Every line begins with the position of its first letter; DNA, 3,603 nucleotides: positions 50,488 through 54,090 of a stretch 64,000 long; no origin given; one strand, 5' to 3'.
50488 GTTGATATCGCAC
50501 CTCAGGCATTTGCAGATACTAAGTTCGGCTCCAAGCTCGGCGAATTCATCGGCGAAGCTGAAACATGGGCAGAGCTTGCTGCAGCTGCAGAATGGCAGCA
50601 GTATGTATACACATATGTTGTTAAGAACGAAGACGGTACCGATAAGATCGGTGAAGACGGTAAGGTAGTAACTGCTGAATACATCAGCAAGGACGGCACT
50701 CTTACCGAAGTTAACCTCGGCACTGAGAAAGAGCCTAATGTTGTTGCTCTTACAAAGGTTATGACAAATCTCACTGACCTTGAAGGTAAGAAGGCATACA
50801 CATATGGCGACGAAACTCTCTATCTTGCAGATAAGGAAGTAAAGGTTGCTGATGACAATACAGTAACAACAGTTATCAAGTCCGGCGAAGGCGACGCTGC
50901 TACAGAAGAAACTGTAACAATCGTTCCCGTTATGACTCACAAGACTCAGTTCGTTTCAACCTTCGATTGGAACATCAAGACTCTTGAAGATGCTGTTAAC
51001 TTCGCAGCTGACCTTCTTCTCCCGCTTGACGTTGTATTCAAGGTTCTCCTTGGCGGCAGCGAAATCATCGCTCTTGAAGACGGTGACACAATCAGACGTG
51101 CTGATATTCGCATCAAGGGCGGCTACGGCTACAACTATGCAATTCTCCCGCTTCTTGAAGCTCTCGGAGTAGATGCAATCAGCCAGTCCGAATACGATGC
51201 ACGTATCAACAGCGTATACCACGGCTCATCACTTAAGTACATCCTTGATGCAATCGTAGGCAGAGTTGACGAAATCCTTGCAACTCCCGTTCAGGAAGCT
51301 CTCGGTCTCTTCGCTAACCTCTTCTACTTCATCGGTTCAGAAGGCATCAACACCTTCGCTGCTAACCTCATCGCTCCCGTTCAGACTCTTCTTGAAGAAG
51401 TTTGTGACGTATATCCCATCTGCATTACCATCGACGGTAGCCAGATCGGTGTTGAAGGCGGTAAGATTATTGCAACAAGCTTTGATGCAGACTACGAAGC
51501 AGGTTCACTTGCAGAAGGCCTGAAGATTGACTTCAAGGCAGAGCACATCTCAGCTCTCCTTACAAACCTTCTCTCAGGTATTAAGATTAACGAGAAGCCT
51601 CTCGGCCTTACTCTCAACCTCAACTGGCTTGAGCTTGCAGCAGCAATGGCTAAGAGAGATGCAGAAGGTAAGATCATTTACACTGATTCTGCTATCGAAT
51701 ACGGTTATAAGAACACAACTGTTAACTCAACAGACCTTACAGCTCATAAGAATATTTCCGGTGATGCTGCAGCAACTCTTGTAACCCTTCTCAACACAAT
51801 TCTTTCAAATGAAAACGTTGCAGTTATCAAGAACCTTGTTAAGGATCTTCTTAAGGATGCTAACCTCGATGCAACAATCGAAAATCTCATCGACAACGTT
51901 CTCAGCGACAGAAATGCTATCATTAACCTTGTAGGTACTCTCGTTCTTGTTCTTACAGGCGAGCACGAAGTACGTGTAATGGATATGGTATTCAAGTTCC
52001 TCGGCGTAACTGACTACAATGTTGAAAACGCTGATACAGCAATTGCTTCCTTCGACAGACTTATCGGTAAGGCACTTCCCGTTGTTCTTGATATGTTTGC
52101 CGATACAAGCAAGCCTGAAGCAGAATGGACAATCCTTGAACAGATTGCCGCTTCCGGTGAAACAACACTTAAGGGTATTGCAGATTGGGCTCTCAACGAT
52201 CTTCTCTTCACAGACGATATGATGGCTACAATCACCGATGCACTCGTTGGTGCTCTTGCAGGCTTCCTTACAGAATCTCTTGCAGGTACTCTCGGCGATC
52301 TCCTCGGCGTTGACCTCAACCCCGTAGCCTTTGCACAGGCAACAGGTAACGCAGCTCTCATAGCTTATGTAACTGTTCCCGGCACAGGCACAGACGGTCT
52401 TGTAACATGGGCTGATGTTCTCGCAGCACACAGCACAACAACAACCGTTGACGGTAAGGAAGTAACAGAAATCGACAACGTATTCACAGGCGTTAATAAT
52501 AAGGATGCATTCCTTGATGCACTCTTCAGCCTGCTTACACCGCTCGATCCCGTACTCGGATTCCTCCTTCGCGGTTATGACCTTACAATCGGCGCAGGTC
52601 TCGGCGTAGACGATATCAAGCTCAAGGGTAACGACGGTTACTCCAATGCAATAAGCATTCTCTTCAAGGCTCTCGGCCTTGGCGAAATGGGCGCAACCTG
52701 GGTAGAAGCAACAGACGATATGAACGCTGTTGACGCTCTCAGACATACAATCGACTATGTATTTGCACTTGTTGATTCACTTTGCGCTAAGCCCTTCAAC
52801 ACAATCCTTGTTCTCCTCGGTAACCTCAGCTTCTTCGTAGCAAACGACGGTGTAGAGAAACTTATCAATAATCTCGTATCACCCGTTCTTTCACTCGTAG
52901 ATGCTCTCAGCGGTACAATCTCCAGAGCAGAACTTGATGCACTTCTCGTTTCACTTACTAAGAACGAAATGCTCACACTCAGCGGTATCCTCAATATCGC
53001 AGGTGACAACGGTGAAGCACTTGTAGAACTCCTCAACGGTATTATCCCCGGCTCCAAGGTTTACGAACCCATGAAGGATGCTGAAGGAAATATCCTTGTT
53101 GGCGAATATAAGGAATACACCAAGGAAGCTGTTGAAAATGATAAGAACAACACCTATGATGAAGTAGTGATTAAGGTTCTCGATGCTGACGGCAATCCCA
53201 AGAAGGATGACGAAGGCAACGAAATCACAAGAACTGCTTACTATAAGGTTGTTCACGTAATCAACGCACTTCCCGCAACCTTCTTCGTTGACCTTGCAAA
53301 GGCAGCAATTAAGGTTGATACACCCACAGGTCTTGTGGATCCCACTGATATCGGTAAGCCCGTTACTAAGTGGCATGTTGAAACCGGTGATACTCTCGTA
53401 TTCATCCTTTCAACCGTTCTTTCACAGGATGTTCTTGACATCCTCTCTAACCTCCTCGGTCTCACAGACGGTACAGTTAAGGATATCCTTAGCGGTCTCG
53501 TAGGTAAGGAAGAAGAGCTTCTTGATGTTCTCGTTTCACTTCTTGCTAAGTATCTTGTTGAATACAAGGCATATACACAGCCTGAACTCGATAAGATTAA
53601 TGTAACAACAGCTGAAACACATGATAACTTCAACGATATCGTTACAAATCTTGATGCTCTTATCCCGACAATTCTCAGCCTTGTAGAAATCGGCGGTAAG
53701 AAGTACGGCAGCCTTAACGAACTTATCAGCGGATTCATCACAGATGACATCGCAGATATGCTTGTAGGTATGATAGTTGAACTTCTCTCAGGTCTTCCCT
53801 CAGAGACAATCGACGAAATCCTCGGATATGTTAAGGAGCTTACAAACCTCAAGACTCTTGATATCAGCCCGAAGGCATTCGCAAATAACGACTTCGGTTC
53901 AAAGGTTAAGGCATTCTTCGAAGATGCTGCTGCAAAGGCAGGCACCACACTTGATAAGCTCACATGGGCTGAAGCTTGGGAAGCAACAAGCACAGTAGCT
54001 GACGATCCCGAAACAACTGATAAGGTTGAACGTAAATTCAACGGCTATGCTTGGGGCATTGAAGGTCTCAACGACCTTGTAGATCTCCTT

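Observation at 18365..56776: Two adjacent giant surface-protein genes as a candidate functional pair between housekeeping operons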

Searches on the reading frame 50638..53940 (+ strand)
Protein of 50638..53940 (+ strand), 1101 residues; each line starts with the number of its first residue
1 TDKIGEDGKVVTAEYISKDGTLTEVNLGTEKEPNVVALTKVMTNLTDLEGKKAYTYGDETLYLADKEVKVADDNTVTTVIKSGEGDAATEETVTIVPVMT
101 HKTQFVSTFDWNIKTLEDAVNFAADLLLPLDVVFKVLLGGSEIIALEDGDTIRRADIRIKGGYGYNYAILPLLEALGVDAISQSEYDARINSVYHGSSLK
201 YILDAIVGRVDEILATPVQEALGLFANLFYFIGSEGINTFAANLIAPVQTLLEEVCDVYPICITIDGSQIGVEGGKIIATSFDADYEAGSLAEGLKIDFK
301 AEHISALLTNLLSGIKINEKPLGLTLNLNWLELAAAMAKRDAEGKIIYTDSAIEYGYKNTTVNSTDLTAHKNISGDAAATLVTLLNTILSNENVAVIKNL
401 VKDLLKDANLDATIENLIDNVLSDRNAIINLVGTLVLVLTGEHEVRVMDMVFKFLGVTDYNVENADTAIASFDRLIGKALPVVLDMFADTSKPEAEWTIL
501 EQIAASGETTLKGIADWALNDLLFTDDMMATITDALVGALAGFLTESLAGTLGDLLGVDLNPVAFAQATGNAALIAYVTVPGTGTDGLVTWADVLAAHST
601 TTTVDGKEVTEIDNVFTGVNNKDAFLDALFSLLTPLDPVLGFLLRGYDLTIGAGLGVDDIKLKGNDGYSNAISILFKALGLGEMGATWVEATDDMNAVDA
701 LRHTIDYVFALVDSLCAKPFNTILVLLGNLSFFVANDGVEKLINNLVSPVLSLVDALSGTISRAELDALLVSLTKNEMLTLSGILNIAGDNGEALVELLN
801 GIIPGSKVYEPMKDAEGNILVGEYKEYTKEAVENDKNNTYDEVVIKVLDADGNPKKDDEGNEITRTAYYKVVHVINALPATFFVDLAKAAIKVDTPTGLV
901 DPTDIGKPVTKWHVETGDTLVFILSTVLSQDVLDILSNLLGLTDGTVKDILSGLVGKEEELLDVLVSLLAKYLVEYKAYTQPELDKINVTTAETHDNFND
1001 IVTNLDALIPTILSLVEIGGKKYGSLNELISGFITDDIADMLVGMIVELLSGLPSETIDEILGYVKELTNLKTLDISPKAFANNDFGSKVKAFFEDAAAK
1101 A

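Call 26: search_solved_structures(query=window:50638-53940:+, max_evalue=1)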
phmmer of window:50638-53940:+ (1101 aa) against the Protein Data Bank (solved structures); distinct sequences matched with E-value up to 1: 3.
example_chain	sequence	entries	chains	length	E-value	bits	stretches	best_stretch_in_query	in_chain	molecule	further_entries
2ev8_A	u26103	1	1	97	0.033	15.3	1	303-371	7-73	55 kDa erythrocyte membrane protein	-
2ejy_A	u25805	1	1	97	0.22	12.5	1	303-371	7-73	55 kDa erythrocyte membrane protein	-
9km2_A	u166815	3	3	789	0.69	10.9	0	521-681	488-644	Transporter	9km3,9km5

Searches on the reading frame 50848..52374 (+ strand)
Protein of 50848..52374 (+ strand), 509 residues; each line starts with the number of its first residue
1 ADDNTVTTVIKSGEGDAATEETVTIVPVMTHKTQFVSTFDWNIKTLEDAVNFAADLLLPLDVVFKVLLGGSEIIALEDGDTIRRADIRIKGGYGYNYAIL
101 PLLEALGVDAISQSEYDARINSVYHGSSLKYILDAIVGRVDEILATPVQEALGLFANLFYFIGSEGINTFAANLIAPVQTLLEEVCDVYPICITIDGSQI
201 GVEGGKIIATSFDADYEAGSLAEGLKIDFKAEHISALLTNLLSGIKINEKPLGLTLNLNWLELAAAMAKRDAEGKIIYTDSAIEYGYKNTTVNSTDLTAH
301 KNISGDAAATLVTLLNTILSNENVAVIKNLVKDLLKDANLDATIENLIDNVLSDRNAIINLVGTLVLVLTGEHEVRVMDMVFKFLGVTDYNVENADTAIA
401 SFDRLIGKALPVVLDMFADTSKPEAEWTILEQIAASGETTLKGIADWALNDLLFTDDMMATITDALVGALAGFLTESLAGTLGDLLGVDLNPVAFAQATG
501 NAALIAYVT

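Call 45: predict_structure(alignment_id=A1)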
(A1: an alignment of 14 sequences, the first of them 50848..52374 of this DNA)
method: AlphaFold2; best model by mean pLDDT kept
length: 509 residues; sequences in the alignment: 14
mean_pLDDT: 53.5   pTM: 0.46
mean pLDDT of the five models: 53.5, 45.6, 45.5, 44.8, 39.9
residues with pLDDT >= 90: 0; 70-90: 95; 50-70: 180; < 50: 234
segments of 3 or more residues with pLDDT < 50: 1-3, 7-25, 27-31, 33-38, 76-86, 199-205, 210-227, 291-299, 340-348, 360-427, 437-509
pLDDT, mean of each block of 10 residues (from residue 1): 47 43 47 47 71 74 75 54 49 73 74 80 67 78 62 71 67 63 55 53 48 41 47 57 55 63 71 69 55 46 61 67 66 57 48 54 40 29 30 36 38 37 45 48 45 40 39 37 37 37 32
secondary structure, 60 per line:
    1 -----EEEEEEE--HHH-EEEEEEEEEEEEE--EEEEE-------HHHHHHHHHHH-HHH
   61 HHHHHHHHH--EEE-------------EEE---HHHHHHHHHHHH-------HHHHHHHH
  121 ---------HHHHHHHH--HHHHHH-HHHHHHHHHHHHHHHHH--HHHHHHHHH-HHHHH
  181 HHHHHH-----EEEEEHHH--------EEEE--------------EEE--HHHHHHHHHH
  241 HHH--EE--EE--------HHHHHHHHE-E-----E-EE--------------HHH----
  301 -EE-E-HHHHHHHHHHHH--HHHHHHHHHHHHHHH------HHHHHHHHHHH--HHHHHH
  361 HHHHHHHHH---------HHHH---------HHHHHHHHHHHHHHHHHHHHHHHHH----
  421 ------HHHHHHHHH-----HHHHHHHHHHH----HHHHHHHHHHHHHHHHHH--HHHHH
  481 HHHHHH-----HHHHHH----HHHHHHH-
elements in order: E6-12 E19-31 E34-38 H46-56 H58-69 E72-74 E88-90 H94-105 H113-120 H130-137 H140-145 H147-163 H166-174 H176-186 E192-196 E208-211 E226-228 H231-243 H260-267 H307-318 H321-335 H342-352 H355-369 H379-382 H392-416 H427-435 H441-451 H456-473 H476-486 H492-497 H502-508

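Call 46: search_protein_representatives(alignment_id=A1)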
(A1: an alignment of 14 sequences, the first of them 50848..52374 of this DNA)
Query: 14 sequences, 597 profile positions. Proteins with E-value up to 0.001 (for the whole library): 651; up to 1e-10: 525; up to 1e-30: 386. The best 150 are listed.
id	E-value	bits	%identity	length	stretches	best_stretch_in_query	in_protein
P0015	0.0e+00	4564.3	-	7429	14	9-580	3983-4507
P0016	0.0e+00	3473.7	-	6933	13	12-563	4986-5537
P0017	0.0e+00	3290.6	-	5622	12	11-534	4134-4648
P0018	0.0e+00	2468.7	-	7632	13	32-534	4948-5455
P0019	0.0e+00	2168.9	-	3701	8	34-532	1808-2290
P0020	0.0e+00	2037.6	-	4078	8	11-533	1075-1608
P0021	0.0e+00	1954.4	-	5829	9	35-527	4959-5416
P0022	0.0e+00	1441.3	-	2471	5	17-587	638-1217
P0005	0.0e+00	1186.4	-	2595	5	10-594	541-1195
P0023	0.0e+00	1175.8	-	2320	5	35-530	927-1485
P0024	0.0e+00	1092.5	-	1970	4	11-560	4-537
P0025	0.0e+00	1073.2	-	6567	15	48-485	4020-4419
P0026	0.0e+00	1030.5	-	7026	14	45-450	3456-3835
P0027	0.0e+00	1014.3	-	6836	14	52-448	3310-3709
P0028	4.3e-283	957.0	-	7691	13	20-495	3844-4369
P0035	1.6e-225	766.9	-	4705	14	40-473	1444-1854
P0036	1.4e-220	750.6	-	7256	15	54-355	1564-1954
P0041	4.2e-209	712.7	-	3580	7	34-527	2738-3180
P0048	1.2e-186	638.6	-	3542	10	34-206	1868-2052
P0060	2.1e-166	571.7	-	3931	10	48-229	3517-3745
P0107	1.6e-126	439.9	-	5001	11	35-204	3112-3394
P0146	5.1e-99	349.1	-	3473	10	46-195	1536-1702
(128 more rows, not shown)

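Call 62: fold_search(model_id=the predicted structure, library=pdb)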
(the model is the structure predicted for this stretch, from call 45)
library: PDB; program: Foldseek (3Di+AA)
matches with E <= 10: 50; with E <= 0.001: 0
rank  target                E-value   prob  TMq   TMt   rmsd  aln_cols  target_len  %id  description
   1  8w1a_B                1.8e+00  0.05  0.11  0.17  26.9       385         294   12  Cryo-EM Structure of KSHV ORF74 Apo Dimer at 2.8A (released 2025-08-27)
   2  7p5x_AD               1.9e+00  0.02  0.08  0.04  32.7       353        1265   13  Mycobacterial RNAP with transcriptional activator PafBC (released 2021-12-22)
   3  8qfc_B                2.5e+00  0.02  0.10  0.09  24.9       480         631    9  UFL1 E3 ligase bound 60S ribosome (released 2024-02-21)
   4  9s9i_B                2.8e+00  0.05  0.09  0.18  25.1       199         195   12  S. islandicus CdvA (non-polymerising mutant) (released 2026-01-28)
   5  5vbl_B                3.1e+00  0.02  0.11  0.14  28.6       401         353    9  Structure of apelin receptor in complex with agonist peptide (released 2017-05-31)
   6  8wfa_A                3.3e+00  0.01  0.07  0.05  29.6       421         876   11  Cryo-EM structure of the PspCas13b-crRNA-target RNA complex (State 2) (released 2025-03-19)
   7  6fbv_D                3.5e+00  0.01  0.07  0.03  32.9       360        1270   13  Single particle cryo em structure of Mycobacterium tuberculosis RNA polymerase in complex with Fidaxomicin (released 2018-02-28)
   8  7v9r_A                3.5e+00  0.01  0.09  0.09  23.6       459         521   11  Crystal Structure of the heptameric EcHsp60 (released 2022-08-31)
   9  8r3m_D                3.9e+00  0.01  0.07  0.04  32.8       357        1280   14  Mycobacterium smegnatis RNA polymerase transcription initiation complex with SigmaA, RbpA, HelD N-terminal, CO and PCh (released 2024-10-02)
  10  7nvo_E                4.1e+00  0.03  0.09  0.15  14.6       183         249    9  Human TRiC complex in open state with nanobody bound (released 2022-03-02)
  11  8ej3_D                4.5e+00  0.01  0.08  0.04  33.3       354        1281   14  M. tuberculosis RNAP pause escaped complex with Bacillus subtilis NusG and GMPCPP (released 2023-02-01)
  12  3l0i_C                4.5e+00  0.01  0.07  0.10  22.0       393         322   10  Complex structure of SidM/DrrA with the wild type Rab1 (released 2009-12-22)
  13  3hr0_A                4.8e+00  0.05  0.08  0.14  17.1       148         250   19  Crystal structure of Homo sapiens Conserved Oligomeric Golgi subunit 4 (released 2009-07-21)
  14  8r6r_D                4.8e+00  0.01  0.07  0.03  32.6       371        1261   13  Mycobacterium smegnatis RNA polymerase RP2-like transcription initiation complex with SigmaA, RbpA and open promoter D (released 2024-10-02)
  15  3oe6                  4.8e+00  0.01  0.07  0.08  39.1       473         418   11  Crystal structure of the CXCR4 chemokine receptor in complex with a small molecule antagonist IT1t in I222 spacegroup (released 2010-10-27)
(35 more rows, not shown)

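Call 67: list_cluster_members(proteins=[P0018, P0025, P0028, P0035, P0041, P0048, P0060, P0107, P0036, P0146])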
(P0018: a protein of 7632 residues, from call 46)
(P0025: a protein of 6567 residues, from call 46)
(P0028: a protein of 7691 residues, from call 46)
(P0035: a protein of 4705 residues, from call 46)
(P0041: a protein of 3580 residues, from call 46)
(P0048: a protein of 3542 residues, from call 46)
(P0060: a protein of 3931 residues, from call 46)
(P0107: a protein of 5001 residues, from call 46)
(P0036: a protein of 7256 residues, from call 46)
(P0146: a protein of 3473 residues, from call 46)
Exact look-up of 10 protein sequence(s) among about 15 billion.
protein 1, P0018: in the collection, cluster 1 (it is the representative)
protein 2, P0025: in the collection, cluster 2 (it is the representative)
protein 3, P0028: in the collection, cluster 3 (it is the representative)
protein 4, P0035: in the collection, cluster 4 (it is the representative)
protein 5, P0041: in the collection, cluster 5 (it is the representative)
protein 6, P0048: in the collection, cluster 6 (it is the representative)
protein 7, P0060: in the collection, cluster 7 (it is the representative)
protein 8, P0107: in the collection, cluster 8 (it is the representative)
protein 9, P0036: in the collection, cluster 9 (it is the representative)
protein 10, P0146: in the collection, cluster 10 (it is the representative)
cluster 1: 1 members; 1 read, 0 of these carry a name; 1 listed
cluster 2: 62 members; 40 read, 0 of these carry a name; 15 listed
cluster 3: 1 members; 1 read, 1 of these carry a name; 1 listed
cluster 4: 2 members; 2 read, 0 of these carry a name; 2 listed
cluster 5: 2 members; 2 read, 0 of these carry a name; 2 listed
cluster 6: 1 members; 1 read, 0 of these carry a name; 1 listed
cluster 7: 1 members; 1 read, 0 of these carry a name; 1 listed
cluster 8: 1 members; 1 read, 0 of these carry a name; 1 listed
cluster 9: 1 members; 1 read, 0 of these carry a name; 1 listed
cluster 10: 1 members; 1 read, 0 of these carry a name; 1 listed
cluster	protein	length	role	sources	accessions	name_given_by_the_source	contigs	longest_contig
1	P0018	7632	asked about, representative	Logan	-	-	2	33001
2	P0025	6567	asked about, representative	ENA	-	-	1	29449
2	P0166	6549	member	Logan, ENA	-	-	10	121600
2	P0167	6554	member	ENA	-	-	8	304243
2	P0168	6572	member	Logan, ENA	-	-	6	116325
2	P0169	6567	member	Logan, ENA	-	-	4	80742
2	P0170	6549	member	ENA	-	-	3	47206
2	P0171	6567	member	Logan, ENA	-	-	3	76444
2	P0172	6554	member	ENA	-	-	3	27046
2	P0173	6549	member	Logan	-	-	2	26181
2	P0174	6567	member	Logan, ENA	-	-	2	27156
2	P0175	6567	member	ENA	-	-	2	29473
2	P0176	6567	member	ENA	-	-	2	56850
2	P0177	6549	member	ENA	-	-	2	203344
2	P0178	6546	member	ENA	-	-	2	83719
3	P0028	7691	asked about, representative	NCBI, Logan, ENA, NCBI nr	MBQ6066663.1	MAG: hypothetical protein IJK89_07545 [Clostridia bacterium] | hypothetical protein [Clostridia bacterium]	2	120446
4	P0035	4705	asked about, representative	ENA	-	-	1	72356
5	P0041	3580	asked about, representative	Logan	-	-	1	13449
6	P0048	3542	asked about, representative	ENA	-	-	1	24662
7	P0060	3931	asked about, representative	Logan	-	-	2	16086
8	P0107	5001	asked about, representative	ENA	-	-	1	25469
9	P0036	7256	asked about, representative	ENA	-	-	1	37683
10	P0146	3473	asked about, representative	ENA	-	-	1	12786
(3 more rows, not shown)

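Call 70: find_homologous_proteins(query=A1, max_evalue=1e-10)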
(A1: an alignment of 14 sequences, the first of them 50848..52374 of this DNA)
Query A1 (14 sequences) (509 aa, profile of the alignment): 4 proteins with E <= 1e-10 among 8000 candidates.
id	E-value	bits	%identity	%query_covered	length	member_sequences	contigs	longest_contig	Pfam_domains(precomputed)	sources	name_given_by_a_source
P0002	5.2e-201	688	32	73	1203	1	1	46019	-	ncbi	-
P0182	1.2e-56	211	32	19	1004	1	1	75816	-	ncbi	-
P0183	7.5e-48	182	29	28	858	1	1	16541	-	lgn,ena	-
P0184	2.6e-17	81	30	25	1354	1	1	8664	-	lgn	-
